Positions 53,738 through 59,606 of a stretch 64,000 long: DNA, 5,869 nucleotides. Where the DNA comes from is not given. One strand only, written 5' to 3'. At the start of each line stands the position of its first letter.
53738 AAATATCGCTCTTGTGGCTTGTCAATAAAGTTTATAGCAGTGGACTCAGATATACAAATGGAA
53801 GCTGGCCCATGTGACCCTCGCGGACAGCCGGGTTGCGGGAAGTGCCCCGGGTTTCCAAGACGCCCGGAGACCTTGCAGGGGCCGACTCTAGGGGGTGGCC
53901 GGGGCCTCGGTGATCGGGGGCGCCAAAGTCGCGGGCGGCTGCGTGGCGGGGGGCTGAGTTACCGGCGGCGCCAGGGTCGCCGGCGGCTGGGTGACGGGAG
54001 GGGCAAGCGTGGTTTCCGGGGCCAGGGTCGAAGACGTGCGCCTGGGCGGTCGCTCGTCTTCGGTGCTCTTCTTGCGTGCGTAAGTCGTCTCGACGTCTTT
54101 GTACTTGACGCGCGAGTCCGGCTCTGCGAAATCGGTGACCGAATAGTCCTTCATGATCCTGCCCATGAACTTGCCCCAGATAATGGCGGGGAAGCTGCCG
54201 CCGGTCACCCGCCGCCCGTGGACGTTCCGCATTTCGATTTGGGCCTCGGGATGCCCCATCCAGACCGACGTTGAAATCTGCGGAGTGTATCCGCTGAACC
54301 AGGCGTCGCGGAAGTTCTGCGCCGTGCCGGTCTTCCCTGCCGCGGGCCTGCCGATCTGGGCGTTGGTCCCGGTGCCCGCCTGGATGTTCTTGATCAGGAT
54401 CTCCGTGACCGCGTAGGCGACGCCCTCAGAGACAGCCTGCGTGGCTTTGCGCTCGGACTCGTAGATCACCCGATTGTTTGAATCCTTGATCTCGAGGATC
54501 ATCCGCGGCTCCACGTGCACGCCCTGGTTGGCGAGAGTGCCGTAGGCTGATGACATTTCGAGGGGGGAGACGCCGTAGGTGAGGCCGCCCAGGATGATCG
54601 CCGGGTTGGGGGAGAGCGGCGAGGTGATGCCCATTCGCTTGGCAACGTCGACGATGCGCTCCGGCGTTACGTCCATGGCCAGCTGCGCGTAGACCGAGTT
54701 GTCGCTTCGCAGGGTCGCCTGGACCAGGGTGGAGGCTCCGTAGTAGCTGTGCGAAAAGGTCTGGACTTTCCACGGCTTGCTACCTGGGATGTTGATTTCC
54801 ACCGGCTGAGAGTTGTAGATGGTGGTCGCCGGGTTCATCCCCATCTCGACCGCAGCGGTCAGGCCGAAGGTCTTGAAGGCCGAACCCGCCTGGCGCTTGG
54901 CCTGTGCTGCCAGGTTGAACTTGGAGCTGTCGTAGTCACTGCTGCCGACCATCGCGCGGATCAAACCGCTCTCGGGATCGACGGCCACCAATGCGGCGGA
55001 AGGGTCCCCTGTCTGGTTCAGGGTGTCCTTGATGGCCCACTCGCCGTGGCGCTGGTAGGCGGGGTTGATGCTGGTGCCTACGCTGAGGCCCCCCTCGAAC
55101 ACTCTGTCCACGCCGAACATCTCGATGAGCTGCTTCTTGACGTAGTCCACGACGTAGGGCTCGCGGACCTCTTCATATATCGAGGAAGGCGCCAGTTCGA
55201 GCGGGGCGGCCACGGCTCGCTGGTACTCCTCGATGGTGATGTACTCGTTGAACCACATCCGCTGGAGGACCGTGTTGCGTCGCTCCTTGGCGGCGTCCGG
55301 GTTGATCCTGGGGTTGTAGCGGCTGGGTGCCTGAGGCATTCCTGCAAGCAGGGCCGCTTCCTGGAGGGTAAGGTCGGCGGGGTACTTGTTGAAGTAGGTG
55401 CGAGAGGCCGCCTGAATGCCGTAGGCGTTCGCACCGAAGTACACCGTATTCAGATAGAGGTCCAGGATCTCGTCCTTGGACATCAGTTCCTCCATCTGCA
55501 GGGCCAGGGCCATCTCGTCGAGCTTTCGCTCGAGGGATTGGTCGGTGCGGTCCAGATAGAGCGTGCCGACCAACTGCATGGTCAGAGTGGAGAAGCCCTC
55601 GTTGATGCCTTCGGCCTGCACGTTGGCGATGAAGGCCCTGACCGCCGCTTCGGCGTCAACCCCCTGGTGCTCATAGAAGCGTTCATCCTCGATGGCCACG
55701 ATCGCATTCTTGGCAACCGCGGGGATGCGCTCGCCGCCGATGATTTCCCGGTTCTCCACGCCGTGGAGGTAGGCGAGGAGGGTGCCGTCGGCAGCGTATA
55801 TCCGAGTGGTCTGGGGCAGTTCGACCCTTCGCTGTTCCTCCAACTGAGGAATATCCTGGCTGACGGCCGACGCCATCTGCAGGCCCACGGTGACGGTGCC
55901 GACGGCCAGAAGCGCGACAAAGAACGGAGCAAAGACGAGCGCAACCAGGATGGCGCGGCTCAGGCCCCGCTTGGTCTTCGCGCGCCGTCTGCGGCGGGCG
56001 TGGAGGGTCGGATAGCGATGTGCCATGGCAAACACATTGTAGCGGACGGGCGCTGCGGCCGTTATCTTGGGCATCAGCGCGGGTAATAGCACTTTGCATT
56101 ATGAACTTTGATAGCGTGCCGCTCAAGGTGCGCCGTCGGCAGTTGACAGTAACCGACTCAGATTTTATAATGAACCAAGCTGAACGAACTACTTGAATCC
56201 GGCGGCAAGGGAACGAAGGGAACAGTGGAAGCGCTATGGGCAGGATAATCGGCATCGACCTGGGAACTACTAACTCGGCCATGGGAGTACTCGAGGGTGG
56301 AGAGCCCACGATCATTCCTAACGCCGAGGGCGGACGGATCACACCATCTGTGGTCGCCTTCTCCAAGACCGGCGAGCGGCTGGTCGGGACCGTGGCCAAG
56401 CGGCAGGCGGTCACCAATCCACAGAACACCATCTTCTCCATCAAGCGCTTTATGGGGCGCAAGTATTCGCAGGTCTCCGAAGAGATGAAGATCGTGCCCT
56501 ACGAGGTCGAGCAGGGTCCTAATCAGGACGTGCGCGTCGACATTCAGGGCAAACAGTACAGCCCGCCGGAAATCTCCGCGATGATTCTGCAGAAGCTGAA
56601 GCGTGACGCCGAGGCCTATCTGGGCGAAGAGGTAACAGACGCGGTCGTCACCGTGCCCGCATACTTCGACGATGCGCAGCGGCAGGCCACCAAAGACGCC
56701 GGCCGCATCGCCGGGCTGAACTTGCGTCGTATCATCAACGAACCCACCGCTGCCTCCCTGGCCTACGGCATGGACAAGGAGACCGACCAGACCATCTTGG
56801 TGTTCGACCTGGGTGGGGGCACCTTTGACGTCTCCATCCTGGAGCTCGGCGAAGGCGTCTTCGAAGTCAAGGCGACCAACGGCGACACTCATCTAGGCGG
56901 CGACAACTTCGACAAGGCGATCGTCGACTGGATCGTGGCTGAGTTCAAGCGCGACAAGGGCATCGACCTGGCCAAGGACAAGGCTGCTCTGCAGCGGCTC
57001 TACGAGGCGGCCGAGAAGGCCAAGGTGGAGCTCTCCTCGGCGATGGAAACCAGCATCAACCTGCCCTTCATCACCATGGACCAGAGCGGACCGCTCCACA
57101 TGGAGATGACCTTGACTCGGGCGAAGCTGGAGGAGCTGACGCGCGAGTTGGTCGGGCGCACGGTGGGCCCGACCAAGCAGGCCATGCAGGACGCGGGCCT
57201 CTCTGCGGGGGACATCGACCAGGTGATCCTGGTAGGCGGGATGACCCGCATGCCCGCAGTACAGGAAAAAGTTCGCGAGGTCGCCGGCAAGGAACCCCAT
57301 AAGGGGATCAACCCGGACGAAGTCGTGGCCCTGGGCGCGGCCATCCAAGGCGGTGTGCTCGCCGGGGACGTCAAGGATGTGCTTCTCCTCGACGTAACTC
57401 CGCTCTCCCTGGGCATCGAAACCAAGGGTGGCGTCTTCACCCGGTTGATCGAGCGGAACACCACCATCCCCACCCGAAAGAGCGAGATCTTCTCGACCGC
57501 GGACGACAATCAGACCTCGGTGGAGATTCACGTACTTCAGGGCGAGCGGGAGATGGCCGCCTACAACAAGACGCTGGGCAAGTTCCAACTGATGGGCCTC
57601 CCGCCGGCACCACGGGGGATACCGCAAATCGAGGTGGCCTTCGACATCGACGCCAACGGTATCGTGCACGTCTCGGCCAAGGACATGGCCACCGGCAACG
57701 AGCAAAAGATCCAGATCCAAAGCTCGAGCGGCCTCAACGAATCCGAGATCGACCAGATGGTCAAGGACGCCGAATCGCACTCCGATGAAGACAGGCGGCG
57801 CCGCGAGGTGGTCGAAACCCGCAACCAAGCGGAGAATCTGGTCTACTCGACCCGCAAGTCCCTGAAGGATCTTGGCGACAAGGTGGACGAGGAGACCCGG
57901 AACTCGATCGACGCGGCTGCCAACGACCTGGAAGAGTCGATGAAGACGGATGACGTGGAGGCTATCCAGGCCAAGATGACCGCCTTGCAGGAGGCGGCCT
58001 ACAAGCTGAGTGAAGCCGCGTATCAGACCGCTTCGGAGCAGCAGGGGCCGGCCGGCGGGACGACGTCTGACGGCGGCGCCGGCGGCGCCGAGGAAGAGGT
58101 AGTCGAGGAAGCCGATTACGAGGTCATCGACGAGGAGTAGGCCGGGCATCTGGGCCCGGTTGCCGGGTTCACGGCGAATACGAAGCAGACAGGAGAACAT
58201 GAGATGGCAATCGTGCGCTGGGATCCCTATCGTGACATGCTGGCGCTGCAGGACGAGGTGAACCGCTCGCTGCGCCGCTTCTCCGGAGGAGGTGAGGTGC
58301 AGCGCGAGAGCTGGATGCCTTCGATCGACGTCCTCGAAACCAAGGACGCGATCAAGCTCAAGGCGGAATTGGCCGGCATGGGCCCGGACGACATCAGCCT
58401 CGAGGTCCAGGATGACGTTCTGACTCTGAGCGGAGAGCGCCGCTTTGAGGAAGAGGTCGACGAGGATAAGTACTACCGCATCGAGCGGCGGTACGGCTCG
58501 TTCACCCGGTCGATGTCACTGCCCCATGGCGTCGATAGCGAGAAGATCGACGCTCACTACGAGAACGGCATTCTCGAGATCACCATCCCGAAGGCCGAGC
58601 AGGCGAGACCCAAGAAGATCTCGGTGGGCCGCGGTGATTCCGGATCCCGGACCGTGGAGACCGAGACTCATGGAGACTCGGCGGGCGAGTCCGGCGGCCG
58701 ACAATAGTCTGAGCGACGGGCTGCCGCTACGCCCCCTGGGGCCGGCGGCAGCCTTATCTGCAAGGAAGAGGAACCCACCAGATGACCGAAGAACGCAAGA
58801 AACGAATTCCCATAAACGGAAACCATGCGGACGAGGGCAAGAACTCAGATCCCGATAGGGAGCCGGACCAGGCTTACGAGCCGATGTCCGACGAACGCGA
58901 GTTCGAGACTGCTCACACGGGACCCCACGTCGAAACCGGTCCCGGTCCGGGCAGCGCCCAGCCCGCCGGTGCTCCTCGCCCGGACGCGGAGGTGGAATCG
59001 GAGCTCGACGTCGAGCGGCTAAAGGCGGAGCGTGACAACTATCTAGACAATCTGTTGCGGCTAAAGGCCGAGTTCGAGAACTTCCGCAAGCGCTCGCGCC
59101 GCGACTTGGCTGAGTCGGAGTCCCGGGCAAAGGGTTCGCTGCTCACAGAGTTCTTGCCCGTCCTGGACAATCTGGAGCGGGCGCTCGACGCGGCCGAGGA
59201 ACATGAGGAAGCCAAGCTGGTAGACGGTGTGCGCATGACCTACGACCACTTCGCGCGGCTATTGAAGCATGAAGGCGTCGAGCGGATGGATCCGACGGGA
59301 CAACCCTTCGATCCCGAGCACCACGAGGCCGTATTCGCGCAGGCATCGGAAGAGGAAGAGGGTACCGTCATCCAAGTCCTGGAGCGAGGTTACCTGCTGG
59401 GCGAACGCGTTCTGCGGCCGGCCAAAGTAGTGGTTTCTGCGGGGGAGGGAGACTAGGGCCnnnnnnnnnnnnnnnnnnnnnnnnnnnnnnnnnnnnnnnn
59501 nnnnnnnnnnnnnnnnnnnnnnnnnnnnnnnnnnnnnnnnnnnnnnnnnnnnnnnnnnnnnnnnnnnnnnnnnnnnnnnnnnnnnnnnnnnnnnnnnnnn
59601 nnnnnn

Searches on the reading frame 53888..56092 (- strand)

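Call 50: search_protein_families(library=pfam, proteins=[window:53888-56092:-], max_evalue=0.0001)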
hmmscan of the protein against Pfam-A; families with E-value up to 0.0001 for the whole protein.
window:53888-56092:- (734 aa): 2 families
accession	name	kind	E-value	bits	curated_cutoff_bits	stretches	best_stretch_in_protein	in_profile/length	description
PF00912.28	Transgly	-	8.4e-64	214.7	27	1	103-279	2-177/178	Transglycosylase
PF00905.27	Transpeptidase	-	1.4e-30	107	22.1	1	367-612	2-273/299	Penicillin binding protein transpeptidase domain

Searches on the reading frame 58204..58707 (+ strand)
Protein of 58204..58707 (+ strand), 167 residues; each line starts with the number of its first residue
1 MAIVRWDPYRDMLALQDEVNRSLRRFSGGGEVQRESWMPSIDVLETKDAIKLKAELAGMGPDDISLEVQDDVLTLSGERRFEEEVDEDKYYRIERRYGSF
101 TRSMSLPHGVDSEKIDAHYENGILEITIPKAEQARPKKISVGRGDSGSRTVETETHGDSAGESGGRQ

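Call 81: search_protein_families(library=pfam, proteins=[window:58204-58707:+], max_evalue=0.0001)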
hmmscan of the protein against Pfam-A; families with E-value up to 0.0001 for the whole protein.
window:58204-58707:+ (167 aa): 2 families
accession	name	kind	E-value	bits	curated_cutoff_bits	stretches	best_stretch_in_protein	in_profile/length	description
PF00011.27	HSP20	-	2.9e-25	88.8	20.8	1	43-141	2-101/102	Hsp20/alpha crystallin family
PF17886.7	ArsA_HSP20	-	1.6e-06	28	22.5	1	48-127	2-62/63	HSP20-like domain found in ArsA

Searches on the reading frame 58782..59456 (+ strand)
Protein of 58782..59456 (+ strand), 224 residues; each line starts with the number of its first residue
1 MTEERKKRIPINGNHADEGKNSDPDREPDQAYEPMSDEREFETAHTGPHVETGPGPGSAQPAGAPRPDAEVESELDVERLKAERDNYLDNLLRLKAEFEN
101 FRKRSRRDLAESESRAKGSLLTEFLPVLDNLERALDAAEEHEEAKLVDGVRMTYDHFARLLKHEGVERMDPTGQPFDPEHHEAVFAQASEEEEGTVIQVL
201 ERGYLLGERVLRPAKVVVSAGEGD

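Call 81: search_protein_families(library=pfam, proteins=[window:58782-59456:+], max_evalue=0.0001)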
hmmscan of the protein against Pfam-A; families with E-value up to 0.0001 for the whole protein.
window:58782-59456:+ (224 aa): 1 family
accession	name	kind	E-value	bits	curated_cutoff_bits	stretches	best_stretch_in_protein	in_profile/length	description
PF01025.24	GrpE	-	1.7e-47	161.6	25.8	1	70-219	13-164/165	GrpE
